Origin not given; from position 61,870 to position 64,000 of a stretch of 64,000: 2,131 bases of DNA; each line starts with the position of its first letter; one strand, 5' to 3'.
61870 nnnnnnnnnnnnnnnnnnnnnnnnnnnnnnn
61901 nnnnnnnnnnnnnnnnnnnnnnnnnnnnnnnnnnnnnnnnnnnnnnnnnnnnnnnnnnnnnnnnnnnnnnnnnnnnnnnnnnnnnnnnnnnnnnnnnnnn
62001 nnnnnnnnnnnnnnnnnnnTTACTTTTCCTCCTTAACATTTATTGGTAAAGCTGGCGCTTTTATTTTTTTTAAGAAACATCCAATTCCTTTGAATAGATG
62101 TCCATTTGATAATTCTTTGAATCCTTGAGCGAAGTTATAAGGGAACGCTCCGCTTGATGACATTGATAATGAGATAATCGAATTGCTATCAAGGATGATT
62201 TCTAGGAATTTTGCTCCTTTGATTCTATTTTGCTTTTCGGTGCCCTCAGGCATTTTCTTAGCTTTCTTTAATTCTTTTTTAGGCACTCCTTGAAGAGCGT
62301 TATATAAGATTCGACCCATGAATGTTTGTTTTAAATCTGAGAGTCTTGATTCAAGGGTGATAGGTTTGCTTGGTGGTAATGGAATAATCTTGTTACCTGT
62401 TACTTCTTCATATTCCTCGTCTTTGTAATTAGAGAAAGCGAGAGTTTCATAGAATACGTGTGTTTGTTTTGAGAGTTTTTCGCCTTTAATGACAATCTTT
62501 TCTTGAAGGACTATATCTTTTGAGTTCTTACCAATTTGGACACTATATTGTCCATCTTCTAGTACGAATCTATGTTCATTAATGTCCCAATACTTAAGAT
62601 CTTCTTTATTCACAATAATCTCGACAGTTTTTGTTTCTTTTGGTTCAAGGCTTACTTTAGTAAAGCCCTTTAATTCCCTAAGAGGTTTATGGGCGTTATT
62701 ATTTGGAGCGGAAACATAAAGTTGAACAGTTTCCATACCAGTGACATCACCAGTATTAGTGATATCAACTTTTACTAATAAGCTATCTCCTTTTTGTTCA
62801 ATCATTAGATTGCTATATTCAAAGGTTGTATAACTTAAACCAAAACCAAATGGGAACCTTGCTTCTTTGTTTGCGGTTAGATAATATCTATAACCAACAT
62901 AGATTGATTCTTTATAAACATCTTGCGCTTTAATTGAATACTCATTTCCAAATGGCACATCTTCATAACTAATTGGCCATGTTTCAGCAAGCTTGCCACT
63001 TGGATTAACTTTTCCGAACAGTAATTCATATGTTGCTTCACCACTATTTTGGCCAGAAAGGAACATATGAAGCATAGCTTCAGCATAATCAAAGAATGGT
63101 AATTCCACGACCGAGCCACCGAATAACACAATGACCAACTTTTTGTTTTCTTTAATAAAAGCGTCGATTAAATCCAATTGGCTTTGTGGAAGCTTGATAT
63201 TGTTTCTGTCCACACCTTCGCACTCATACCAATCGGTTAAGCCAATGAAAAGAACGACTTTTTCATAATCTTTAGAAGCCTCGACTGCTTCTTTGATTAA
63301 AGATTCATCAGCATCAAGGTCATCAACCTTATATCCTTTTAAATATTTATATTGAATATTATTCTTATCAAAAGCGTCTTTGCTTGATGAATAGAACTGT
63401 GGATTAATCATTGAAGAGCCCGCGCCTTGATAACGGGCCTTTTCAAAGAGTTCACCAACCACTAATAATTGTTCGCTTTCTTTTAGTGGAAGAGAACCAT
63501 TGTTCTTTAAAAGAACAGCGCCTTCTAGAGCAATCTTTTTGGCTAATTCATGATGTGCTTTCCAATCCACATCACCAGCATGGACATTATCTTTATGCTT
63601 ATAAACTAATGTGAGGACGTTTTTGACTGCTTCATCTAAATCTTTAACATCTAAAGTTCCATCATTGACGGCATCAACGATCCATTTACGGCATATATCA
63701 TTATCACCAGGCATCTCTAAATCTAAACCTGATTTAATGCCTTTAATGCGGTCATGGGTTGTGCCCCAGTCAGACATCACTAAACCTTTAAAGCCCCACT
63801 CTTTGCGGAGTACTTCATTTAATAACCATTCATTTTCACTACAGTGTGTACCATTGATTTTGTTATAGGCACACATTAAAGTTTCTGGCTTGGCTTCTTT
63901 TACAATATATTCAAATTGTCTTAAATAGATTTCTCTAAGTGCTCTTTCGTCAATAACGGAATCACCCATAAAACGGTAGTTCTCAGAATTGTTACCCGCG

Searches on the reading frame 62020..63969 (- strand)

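Call 50: search_protein_families(library=pfam, proteins=[window:62020-63969:-], max_evalue=0.00001)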
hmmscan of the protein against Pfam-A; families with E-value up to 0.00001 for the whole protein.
window:62020-63969:- (649 aa): 3 families
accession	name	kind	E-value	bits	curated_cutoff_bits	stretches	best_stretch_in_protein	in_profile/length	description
PF01915.27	Glyco_hydro_3_C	-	1.2e-43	149.9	31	1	152-380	2-200/200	Glycosyl hydrolase family 3 C-terminal domain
PF14310.12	Fn3-like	-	2.1e-24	85.9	25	1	413-483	1-71/71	Fibronectin type III-like domain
PF00933.27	Glyco_hydro_3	-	4.2e-16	59.7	27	1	7-121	189-316/316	Glycosyl hydrolase family 3 N terminal domain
